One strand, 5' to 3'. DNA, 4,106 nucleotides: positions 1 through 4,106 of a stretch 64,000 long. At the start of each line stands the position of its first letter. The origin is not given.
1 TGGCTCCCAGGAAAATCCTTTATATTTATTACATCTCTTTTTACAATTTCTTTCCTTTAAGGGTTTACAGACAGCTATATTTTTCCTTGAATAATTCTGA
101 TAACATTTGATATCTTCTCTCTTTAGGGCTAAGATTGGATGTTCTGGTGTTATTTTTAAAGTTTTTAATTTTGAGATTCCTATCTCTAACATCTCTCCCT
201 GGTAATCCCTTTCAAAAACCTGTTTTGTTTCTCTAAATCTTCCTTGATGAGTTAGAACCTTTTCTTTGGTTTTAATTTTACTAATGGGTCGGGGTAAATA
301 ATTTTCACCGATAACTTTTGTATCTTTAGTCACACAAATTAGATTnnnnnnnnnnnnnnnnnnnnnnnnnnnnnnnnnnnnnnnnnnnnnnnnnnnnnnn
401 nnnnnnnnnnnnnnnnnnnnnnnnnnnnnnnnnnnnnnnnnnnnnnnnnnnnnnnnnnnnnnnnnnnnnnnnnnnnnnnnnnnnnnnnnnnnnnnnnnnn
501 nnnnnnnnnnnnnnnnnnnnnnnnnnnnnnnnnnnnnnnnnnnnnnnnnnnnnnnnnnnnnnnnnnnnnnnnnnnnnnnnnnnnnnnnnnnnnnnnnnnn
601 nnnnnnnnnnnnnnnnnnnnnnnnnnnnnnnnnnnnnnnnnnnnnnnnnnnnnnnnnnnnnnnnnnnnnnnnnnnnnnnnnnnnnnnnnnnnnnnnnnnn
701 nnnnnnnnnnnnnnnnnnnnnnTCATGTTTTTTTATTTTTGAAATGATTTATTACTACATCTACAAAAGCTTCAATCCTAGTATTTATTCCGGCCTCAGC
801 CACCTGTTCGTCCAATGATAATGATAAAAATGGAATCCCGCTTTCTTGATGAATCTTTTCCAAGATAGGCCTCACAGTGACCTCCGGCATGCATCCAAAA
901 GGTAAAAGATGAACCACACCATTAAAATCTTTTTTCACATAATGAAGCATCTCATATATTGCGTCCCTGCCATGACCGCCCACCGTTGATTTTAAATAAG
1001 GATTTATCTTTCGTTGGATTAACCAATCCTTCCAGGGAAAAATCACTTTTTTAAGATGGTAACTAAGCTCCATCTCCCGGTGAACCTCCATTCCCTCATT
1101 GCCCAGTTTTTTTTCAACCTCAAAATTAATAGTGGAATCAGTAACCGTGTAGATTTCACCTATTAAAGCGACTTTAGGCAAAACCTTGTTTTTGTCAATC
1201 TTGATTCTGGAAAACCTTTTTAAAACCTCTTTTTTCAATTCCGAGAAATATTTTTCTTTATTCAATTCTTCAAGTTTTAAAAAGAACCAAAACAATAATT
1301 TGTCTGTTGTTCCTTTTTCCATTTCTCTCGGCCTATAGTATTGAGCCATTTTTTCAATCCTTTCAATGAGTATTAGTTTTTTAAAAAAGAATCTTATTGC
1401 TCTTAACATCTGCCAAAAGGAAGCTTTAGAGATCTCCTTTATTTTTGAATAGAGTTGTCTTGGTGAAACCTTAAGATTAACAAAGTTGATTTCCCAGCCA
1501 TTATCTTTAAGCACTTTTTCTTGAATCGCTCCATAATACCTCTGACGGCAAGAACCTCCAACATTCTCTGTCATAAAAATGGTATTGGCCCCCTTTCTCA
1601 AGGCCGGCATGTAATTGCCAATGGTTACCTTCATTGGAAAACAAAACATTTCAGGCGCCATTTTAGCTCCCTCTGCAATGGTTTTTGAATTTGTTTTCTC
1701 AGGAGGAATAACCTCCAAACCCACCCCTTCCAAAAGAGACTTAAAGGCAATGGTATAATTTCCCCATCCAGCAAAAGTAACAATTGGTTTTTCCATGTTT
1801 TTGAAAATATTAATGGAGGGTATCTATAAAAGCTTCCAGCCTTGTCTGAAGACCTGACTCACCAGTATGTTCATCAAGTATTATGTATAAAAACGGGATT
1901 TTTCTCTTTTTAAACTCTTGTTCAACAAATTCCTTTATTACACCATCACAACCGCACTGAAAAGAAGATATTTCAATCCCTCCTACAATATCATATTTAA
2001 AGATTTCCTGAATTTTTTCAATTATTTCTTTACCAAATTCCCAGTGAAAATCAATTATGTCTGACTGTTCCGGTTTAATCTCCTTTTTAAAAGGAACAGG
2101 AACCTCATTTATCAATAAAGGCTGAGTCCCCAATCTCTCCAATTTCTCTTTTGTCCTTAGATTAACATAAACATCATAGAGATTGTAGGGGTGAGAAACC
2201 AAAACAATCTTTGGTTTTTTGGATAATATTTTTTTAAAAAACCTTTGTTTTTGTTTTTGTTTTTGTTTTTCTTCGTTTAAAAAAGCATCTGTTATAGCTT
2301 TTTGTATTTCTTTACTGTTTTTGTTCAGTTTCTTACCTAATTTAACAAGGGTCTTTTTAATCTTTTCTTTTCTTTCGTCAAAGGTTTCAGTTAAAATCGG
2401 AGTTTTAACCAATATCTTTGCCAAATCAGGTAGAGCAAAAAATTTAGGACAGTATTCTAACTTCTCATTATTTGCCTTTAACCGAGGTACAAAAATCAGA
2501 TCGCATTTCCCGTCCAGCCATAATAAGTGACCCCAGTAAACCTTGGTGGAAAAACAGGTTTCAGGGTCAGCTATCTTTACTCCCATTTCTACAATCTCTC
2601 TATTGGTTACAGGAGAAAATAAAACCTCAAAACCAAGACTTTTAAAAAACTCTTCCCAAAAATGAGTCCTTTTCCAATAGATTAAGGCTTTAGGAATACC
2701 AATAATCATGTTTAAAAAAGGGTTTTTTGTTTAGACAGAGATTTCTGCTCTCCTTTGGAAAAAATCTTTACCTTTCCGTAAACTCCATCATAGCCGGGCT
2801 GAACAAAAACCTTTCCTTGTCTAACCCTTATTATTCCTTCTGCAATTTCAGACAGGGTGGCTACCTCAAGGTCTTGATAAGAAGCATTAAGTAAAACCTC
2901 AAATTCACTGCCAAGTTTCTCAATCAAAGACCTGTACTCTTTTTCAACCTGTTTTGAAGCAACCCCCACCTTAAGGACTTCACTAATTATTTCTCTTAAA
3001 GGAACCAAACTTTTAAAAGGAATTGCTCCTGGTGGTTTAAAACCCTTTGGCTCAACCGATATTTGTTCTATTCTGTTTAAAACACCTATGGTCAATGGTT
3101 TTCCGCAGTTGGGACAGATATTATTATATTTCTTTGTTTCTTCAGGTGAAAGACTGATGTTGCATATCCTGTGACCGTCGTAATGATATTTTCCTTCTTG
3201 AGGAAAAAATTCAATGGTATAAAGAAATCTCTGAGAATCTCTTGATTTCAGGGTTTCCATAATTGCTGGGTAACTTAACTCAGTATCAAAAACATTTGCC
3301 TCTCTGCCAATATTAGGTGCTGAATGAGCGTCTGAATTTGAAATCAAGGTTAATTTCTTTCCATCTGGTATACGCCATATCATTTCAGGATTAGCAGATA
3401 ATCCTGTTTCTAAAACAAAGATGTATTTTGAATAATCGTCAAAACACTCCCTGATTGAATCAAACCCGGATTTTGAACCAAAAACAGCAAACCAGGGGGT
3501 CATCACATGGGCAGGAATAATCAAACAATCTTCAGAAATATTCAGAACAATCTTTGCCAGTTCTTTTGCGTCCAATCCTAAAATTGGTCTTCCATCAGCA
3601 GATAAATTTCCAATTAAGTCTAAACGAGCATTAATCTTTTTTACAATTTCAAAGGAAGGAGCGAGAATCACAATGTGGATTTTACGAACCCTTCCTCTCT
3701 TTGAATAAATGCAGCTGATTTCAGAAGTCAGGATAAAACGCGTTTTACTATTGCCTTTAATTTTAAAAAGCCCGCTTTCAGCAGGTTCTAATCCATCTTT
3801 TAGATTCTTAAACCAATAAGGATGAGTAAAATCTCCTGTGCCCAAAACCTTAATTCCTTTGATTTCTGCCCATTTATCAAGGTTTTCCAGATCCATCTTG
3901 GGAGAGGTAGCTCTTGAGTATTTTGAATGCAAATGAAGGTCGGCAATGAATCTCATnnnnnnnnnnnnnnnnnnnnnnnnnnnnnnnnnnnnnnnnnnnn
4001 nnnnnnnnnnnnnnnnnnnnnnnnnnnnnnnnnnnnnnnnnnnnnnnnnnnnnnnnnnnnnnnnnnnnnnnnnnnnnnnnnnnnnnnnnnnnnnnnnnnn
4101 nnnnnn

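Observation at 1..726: Third intein, missed by the ORF track, in a BcrA/HgdC-type activase at the window edge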

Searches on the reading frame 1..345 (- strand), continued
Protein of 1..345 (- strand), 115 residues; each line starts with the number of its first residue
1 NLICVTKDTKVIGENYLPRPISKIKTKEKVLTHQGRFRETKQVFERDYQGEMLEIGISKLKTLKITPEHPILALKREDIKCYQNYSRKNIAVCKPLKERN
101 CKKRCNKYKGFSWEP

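Call 54: fold_search(model_id=the predicted structure, library=pdb)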
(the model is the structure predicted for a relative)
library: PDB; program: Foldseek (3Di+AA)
matches with E <= 10: 1552; with E <= 0.001: 158
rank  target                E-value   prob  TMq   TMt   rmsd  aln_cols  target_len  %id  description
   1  7qsu                  1.9e-18  1.00  0.37  0.70   6.0       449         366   18  Crystal structure of homing endonuclease-associated TliVMA intein (C1A, d333-339) (released 2022-03-30)
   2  7qss                  2.6e-17  1.00  0.38  0.62   5.5       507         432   16  Crystal structure of homing endonuclease-associated TliVMA intein (C1A) (released 2022-03-30)
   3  1ef0_A                7.1e-17  1.00  0.35  0.55   9.2       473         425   15  CRYSTAL STRUCTURE OF PI-SCEI MINIPRECURSOR (released 2000-06-07)
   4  1vde_A                7.9e-17  1.00  0.34  0.54   9.2       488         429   16  PI-SCEI, A HOMING ENDONUCLEASE WITH PROTEIN SPLICING ACTIVITY (released 1998-04-08)
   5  1vde_B                3.5e-16  1.00  0.34  0.54   9.5       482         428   16  PI-SCEI, A HOMING ENDONUCLEASE WITH PROTEIN SPLICING ACTIVITY (released 1998-04-08)
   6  1jva_B                3.4e-15  1.00  0.35  0.55   9.7       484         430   15  CRYSTAL STRUCTURE OF THE VMA1-DERIVED ENDONUCLEASE BEARING THE N AND C EXTEIN PROPEPTIDES (released 2002-08-29)
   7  1lws_A                1.4e-14  1.00  0.34  0.55   9.5       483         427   14  Crystal structure of the intein homing endonuclease PI-SceI bound to its recognition sequence (released 2002-09-27)
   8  1jva_A                3.0e-14  1.00  0.34  0.55   9.5       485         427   15  CRYSTAL STRUCTURE OF THE VMA1-DERIVED ENDONUCLEASE BEARING THE N AND C EXTEIN PROPEPTIDES (released 2002-08-29)
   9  2cw7                  4.3e-14  1.00  0.31  0.41  18.3       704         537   12  Crystal structure of intein homing endonuclease II (released 2006-04-18)
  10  9gai_D                1.2e-13  1.00  0.33  0.91   4.7       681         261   13  3-methylbenzoyl-CoA reductase from Thauera chlorobenzoica (MbdONPQ) (released 2026-02-18)
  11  1um2_A                1.8e-13  1.00  0.35  0.56   9.6       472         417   15  Crystal Structure of the Vma1-Derived Endonuclease with the Ligated Extein Segment (released 2004-09-22)
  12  1um2_B                2.7e-13  1.00  0.35  0.57   9.8       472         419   14  Crystal Structure of the Vma1-Derived Endonuclease with the Ligated Extein Segment (released 2004-09-22)
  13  1lwt_A                2.8e-13  1.00  0.34  0.51  10.4       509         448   14  Crystal structure of the intein homing endonuclease PI-SceI bound to its substrate DNA (Ca2+ free) (released 2002-09-27)
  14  1ef0_B                7.7e-13  1.00  0.33  0.56   9.7       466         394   15  CRYSTAL STRUCTURE OF PI-SCEI MINIPRECURSOR (released 2000-06-07)
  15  1dfa                  8.1e-13  1.00  0.31  0.51  10.0       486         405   14  CRYSTAL STRUCTURE OF PI-SCEI IN C2 SPACE GROUP (released 1999-12-08)
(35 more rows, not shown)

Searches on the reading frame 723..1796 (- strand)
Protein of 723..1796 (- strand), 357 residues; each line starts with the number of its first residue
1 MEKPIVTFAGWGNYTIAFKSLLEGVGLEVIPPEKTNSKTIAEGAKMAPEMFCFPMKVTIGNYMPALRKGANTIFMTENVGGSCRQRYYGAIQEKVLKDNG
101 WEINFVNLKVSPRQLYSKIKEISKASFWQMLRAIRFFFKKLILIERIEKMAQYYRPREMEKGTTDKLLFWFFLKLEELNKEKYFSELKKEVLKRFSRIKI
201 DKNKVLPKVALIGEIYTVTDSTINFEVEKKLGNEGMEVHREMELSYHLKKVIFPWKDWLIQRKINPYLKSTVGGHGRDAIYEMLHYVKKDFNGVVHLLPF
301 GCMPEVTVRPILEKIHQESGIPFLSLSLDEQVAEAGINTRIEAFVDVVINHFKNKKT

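Call 4: search_protein_families(library=pfam, proteins=[window:723-1796:-], max_evalue=0.01)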
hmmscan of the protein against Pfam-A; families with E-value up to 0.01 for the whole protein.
window:723-1796:- (357 aa): 2 families
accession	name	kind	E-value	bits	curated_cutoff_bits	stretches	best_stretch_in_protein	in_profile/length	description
PF09989.15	DUF2229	-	7.4e-13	49.1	29.4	1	14-75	13-75/218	CoA enzyme activase uncharacterised domain (DUF2229)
PF06050.19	HGD-D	-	1e-06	29.1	28.4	1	290-346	283-340/342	2-hydroxyglutaryl-CoA dehydratase, D-component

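Call 5: find_encoding_contigs(protein=window:723-1796:-, flank=10000, max_places=10)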
Protein window:723-1796:- (357 aa): 1 contig read that carries it; 1 place shown.
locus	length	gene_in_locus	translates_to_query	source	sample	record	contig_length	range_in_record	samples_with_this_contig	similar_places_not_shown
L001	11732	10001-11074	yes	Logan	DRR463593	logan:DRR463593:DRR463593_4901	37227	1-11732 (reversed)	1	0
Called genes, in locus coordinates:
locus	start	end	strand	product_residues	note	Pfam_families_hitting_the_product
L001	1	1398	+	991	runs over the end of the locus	PF01139:RtcB, PF14890:Intein_splicing, PF01139:RtcB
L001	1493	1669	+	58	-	-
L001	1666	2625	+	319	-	PF01784:DUF34_NIF3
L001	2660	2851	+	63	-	-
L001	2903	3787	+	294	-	PF06550:SPP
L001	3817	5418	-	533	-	PF04055:Radical_SAM, PF16199:Radical_SAM_C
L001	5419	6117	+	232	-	PF13489:Methyltransf_23, PF02353:CMAS (faint), PF07021:MetW (faint), PF03141:Methyltransf_29 (weak), PF13847:Methyltransf_31, PF08241:Methyltransf_11, PF08242:Methyltransf_12, PF13649:Methyltransf_25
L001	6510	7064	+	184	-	PF18306:LDcluster4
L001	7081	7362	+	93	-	PF03144:GTP_EFTU_D2 (weak)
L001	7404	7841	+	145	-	PF02308:MgtC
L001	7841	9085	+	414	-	PF27218:MJ0043_C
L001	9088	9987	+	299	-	PF09989:DUF2229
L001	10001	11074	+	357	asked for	PF09989:DUF2229, PF06050:HGD-D (weak)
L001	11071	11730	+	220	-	?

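Call 51: search_protein_families(library=ncbifam, proteins=[window:723-1796:-], max_evalue=0.01)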
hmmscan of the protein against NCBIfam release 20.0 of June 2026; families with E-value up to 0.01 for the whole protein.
window:723-1796:- (357 aa): 1 family
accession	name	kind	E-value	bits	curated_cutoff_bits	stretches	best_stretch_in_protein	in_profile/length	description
NF052456.1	HyiscapDhHadC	equivalog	0.003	16.5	700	1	287-347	310-371/372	(R)-2-hydroxyisocaproyl-CoA dehydratase subunit beta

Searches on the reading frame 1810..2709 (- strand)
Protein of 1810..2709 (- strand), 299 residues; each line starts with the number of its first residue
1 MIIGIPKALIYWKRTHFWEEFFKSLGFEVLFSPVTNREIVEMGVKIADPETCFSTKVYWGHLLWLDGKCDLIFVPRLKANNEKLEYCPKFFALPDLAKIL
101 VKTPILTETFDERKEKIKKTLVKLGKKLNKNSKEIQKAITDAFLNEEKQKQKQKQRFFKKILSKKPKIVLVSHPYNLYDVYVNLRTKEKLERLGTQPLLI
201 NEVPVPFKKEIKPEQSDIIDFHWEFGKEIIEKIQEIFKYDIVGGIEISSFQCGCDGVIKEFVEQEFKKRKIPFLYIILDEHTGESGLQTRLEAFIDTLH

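Call 4: search_protein_families(library=pfam, proteins=[window:1810-2709:-], max_evalue=0.01)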
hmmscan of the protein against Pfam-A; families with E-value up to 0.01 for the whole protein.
window:1810-2709:- (299 aa): 2 families
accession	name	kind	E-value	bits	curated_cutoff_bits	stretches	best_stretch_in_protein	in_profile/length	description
PF09989.15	DUF2229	-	1.4e-43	149.5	29.4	1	3-198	2-213/218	CoA enzyme activase uncharacterised domain (DUF2229)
PF06050.19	HGD-D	-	0.00011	22.3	28.4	1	238-298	281-342/342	2-hydroxyglutaryl-CoA dehydratase, D-component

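Call 51: search_protein_families(library=ncbifam, proteins=[window:1810-2709:-], max_evalue=0.01)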
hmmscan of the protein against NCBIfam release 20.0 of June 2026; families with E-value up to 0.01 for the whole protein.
window:1810-2709:- (299 aa): 1 family
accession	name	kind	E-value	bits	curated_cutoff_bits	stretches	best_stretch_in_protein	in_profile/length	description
NF043079.1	MMSYN1_0167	equivalog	0.0064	15.3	740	1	69-191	64-183/561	oligopeptide ABC transporter ATP-binding protein OppD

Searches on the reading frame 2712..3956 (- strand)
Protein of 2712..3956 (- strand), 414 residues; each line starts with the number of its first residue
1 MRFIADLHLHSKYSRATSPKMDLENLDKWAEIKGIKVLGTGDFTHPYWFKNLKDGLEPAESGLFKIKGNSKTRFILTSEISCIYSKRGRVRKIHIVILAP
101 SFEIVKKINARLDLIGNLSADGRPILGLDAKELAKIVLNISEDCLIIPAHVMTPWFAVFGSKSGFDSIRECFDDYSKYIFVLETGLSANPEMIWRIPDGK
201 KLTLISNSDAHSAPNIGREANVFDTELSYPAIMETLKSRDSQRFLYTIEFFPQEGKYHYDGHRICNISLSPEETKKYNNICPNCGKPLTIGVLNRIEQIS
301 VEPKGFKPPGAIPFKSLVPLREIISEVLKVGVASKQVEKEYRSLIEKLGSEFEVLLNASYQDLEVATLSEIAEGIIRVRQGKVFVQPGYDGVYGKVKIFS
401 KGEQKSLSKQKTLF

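Call 4: search_protein_families(library=pfam, proteins=[window:2712-3956:-], max_evalue=0.01)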
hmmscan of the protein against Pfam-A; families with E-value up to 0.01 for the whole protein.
window:2712-3956:- (414 aa): 1 family
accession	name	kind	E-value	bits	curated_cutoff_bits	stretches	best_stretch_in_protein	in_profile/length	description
PF13263.12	PHP_C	-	0.0029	17.6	21.3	1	202-239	16-54/56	PHP-associated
